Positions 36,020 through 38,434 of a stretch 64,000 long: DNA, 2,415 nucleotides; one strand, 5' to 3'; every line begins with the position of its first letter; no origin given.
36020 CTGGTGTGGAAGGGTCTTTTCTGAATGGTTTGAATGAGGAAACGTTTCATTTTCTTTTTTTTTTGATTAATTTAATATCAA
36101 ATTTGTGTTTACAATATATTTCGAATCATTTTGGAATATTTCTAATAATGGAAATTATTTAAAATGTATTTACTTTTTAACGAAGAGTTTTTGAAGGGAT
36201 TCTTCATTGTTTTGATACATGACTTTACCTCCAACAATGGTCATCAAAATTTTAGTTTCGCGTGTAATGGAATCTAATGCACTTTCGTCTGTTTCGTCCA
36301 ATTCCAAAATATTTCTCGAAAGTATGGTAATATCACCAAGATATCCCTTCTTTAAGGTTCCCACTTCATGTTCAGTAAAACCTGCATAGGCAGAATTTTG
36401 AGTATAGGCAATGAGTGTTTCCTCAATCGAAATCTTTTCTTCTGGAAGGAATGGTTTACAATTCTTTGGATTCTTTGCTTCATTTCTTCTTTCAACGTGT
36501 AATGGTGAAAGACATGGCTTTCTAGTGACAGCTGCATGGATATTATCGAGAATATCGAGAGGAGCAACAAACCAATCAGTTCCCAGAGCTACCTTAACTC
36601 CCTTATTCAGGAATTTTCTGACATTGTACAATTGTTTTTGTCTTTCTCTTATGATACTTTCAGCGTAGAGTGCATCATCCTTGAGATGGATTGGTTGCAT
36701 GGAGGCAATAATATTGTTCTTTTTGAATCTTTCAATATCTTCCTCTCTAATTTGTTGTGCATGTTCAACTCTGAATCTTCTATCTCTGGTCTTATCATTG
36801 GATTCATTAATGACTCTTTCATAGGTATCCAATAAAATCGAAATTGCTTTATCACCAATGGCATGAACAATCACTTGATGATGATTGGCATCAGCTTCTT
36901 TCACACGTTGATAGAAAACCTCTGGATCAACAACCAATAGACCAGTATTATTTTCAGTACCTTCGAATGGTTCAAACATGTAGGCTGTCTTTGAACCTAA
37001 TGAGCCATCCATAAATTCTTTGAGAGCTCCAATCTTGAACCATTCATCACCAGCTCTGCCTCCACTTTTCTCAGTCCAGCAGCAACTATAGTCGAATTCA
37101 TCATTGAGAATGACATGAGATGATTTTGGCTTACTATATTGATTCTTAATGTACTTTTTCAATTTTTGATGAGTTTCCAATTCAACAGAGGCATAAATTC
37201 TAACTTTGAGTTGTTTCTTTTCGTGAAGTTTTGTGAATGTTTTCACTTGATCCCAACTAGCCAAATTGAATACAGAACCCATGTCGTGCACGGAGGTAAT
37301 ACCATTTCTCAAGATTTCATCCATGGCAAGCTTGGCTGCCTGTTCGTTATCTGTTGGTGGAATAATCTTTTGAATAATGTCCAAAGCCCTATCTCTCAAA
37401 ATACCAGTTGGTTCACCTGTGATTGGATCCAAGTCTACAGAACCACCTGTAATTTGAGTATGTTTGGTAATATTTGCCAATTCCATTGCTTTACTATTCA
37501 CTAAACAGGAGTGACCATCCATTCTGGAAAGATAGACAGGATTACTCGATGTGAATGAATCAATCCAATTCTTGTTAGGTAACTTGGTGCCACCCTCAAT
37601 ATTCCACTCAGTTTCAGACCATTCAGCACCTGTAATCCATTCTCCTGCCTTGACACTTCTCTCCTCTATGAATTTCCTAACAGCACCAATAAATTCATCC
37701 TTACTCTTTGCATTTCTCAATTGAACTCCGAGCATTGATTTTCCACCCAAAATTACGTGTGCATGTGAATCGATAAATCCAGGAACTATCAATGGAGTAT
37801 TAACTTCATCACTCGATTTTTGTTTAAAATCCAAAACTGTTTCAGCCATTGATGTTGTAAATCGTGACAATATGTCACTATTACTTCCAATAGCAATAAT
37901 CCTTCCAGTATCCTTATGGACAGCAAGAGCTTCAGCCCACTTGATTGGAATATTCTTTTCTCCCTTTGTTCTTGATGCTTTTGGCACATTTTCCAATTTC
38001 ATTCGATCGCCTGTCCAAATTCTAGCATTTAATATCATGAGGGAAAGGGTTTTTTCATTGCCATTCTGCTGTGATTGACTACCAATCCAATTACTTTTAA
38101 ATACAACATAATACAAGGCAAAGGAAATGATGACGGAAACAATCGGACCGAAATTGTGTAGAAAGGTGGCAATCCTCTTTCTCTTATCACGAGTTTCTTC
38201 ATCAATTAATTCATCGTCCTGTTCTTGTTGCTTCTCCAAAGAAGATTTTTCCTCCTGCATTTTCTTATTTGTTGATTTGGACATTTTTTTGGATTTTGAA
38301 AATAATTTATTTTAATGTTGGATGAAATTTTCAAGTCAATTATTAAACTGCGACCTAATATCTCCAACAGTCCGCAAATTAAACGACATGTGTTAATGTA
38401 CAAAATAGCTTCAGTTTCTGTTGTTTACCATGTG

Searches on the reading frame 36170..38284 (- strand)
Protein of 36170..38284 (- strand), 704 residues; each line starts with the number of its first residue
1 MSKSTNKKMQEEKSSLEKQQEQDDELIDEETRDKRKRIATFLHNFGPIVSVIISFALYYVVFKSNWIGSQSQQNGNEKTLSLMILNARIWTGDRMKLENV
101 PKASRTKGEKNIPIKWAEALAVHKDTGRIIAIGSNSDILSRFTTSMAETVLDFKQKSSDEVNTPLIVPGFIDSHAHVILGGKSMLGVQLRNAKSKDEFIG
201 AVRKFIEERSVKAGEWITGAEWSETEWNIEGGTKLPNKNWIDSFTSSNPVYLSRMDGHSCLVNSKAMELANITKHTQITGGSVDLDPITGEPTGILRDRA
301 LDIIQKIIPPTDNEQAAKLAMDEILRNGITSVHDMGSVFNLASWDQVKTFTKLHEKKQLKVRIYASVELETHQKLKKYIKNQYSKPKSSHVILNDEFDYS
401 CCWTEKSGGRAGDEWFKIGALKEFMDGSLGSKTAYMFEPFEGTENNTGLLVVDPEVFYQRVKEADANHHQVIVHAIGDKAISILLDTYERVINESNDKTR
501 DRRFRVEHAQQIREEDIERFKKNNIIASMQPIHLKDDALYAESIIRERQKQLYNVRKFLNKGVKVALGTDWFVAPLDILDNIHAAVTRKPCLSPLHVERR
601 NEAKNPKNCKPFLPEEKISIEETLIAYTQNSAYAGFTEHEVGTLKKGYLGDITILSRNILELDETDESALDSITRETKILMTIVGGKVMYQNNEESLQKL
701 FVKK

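Call 64: search_protein_families(library=pfam, proteins=[window:36170-38284:-], max_evalue=0.001)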
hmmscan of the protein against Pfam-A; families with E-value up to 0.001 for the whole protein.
window:36170-38284:- (704 aa): 2 families
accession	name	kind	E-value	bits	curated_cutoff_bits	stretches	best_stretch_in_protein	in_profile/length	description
PF07969.17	Amidohydro_3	-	2.4e-84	284.9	29.7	1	166-690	10-472/472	Amidohydrolase family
PF01979.26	Amidohydro_1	-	2.9e-17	63.4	25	1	304-688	28-344/345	Amidohydrolase family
